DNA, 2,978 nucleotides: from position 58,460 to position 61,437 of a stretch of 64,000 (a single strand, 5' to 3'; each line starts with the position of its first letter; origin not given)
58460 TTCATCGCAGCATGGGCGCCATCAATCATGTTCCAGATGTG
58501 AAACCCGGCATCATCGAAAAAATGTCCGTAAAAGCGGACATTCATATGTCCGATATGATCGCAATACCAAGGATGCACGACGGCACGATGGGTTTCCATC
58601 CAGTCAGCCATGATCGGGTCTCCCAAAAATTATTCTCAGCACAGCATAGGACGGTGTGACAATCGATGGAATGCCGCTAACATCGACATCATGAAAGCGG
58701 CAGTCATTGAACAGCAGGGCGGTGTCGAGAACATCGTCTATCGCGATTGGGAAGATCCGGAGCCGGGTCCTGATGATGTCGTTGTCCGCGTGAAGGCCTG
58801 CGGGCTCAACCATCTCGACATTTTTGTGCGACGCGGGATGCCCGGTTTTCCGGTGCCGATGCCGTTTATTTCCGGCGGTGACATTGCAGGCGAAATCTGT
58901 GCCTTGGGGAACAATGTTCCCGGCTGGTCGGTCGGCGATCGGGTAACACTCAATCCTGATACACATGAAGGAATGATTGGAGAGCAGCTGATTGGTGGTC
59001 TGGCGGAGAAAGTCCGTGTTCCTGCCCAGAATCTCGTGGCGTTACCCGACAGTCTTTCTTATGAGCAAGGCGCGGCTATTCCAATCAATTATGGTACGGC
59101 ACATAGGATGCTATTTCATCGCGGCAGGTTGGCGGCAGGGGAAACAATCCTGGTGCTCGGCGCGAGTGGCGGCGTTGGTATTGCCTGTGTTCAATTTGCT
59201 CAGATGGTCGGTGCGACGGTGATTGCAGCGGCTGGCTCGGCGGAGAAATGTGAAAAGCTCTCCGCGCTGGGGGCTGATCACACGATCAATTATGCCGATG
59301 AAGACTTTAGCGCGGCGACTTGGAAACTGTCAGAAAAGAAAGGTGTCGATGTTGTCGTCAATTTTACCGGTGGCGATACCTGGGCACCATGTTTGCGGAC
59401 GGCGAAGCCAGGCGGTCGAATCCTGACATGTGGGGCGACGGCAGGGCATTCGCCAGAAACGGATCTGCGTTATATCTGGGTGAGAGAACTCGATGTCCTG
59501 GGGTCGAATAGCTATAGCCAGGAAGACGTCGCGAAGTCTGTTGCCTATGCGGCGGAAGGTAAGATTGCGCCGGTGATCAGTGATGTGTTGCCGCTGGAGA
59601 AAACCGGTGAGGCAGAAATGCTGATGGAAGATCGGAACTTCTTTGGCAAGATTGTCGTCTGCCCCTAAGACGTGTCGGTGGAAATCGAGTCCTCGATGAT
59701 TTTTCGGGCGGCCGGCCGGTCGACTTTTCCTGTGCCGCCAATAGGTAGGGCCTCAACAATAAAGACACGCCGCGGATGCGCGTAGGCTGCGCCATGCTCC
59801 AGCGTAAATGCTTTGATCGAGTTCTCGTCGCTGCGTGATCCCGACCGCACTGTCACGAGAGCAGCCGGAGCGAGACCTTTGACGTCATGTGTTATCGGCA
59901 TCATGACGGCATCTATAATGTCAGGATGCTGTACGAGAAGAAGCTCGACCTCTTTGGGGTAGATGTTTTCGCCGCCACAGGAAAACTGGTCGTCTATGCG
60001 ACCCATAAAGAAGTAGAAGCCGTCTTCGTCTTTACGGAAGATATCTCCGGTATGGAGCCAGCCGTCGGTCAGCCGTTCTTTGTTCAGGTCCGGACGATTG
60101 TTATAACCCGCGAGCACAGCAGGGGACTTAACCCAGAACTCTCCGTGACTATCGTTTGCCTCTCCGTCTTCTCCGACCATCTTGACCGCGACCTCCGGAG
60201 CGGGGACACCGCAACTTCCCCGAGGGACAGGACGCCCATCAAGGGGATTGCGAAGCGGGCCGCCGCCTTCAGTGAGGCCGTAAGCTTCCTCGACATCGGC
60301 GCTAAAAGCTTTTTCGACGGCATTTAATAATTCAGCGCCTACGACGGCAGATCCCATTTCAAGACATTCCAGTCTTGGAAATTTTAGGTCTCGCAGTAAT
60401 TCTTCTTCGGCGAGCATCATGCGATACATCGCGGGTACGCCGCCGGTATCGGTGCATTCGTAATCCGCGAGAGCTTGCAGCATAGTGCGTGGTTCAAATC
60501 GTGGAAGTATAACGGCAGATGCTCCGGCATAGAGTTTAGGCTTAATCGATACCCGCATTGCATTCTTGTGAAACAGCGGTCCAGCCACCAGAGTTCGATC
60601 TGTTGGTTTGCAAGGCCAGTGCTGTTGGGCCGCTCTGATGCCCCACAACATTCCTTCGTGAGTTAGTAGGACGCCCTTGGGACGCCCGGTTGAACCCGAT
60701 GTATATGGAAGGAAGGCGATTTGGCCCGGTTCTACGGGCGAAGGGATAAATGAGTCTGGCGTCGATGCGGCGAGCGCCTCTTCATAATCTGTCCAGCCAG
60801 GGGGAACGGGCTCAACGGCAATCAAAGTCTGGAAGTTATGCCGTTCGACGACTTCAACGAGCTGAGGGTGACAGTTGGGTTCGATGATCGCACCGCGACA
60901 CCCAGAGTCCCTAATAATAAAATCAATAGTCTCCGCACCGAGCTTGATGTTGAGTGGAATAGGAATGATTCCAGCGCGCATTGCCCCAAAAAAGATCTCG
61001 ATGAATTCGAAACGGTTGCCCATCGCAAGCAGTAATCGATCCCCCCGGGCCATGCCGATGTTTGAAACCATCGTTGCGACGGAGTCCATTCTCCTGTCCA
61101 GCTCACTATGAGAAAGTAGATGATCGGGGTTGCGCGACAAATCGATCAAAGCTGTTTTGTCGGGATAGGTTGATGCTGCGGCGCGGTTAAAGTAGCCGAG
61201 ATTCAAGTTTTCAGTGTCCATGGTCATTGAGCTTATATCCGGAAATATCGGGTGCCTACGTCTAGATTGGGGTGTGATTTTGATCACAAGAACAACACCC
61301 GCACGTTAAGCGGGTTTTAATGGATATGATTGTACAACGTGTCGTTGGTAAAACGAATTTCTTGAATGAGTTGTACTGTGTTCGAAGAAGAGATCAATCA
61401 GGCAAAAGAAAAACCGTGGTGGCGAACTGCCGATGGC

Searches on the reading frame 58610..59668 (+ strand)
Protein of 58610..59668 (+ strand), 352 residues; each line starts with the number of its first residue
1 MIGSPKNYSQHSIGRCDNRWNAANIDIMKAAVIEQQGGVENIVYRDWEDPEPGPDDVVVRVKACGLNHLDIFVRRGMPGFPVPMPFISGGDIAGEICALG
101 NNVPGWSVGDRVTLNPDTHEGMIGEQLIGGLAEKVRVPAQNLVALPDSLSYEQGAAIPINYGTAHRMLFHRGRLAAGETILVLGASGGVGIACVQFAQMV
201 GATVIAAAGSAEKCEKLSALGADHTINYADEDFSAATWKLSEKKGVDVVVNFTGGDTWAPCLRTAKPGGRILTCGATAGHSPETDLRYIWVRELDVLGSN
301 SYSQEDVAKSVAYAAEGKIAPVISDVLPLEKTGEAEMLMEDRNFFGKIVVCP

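Call 34: search_protein_families(library=pfam, proteins=[window:58610-59668:+], max_evalue=0.01)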
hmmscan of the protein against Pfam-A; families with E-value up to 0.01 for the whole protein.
window:58610-59668:+ (352 aa): 3 families
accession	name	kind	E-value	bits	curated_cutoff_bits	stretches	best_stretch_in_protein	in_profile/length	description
PF00107.32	ADH_zinc_N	-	1.7e-29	102.8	31.8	1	188-312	1-125/129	Zinc-binding dehydrogenase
PF08240.17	ADH_N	-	1.6e-19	70.5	23.5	1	53-147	1-104/104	Alcohol dehydrogenase GroES-like domain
PF13602.12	ADH_zinc_N_2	-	2.3e-18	67.8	27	1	220-350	1-134/134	Zinc-binding dehydrogenase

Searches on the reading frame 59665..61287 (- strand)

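Call 34: search_protein_families(library=pfam, proteins=[window:59665-61287:-], max_evalue=0.01)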
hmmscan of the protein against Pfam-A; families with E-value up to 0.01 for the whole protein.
window:59665-61287:- (540 aa): 2 families
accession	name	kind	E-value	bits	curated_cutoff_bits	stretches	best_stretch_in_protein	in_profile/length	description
PF00501.34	AMP-binding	-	7.9e-75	252.5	29.9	1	36-395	3-383/384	AMP-binding enzyme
PF13193.12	AMP-binding_C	-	1.4e-10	42.4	24.5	1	446-521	1-76/76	AMP-binding enzyme C-terminal domain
